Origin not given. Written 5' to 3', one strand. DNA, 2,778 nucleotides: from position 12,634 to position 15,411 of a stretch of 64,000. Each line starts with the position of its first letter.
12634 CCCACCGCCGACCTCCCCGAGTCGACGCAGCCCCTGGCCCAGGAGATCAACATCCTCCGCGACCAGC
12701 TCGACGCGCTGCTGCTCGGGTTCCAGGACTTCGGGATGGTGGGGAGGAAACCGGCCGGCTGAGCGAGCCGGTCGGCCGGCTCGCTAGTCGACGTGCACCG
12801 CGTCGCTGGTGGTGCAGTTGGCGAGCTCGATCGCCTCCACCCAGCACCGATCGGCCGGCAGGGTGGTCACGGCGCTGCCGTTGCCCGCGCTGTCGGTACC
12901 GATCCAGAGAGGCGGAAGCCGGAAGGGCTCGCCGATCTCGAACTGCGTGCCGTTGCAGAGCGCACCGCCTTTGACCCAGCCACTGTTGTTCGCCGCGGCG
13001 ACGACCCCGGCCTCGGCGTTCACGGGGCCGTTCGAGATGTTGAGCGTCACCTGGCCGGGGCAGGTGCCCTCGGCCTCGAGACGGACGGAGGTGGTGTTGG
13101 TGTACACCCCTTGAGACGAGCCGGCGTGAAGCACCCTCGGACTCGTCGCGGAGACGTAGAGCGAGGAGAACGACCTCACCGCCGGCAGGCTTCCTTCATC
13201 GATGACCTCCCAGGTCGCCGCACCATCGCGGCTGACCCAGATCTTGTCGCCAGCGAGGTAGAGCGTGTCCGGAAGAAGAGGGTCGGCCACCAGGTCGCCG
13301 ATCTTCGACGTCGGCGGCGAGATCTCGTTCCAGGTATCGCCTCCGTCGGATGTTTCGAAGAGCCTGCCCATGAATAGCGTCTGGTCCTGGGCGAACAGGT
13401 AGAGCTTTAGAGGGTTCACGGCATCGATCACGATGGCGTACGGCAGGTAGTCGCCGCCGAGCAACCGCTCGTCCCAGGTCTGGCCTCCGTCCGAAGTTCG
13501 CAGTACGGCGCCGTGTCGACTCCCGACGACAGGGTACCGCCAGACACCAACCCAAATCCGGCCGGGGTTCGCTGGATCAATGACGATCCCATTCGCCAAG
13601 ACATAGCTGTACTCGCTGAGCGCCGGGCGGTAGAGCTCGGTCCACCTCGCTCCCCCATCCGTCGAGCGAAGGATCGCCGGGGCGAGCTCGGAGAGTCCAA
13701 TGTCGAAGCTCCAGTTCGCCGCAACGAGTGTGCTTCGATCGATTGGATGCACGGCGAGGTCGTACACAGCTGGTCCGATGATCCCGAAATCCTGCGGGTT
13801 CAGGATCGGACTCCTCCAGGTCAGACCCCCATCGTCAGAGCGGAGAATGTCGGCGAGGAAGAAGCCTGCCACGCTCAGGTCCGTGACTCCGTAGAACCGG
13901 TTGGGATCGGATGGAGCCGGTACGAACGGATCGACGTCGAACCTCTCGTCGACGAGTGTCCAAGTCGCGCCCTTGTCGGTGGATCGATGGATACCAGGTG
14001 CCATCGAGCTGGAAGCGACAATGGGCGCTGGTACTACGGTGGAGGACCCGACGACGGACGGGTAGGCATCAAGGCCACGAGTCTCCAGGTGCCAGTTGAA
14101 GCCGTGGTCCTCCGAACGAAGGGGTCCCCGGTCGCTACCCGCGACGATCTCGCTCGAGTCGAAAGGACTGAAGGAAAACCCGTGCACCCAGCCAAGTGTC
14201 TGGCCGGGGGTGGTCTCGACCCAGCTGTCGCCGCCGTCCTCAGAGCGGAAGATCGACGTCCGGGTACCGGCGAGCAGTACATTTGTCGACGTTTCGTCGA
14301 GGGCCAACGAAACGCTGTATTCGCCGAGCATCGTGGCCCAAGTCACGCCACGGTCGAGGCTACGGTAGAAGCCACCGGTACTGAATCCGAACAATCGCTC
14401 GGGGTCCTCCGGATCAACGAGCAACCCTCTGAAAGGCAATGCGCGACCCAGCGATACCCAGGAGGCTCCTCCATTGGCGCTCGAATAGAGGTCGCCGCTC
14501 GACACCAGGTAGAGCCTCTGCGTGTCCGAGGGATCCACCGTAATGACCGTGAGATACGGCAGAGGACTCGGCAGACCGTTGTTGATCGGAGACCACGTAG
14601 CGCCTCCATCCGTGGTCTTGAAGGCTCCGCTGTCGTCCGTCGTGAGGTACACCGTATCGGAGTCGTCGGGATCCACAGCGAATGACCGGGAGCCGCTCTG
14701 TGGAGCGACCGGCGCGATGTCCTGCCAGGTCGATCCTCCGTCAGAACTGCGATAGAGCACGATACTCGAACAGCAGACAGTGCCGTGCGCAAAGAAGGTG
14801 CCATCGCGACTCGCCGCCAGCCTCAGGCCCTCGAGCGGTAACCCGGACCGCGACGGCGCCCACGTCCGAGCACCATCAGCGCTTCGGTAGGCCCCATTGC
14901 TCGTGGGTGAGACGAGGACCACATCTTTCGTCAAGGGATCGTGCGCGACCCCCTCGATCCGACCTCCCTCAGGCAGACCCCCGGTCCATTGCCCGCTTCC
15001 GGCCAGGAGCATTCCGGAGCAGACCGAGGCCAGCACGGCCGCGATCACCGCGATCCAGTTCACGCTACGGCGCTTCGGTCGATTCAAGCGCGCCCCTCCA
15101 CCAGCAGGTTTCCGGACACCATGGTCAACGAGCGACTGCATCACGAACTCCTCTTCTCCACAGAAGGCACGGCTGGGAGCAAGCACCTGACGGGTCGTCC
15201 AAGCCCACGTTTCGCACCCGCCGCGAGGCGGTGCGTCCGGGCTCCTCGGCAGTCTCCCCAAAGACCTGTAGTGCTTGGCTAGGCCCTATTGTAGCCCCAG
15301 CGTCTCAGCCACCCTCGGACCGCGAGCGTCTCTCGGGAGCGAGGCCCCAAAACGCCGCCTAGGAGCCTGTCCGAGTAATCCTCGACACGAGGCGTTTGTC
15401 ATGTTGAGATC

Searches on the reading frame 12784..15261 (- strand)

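Call 8: search_protein_families(library=pfam, proteins=[window:12784-15261:-])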
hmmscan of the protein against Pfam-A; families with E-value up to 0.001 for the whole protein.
window:12784-15261:- (825 aa): 5 families
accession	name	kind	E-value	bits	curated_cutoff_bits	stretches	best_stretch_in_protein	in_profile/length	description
PF15902.12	Sortilin-Vps10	-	2.5e-33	116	33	4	169-271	3-112/446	Sortilin, neurotensin receptor 3,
PF14870.12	PSII_BNR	-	6.8e-12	45.7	27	1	158-269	29-138/303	Photosynthesis system II assembly factor YCF48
PF02012.26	BNR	-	2.2e-11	42.4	27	0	215-225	2-12/12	BNR/Asp-box repeat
PF13088.12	BNR_2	-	3.5e-05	23.7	31.4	0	125-244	85-220/277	BNR repeat-like domain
PF15899.11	BNR_6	-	0.00035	20.8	27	0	169-182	1-14/14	BNR-Asp box repeat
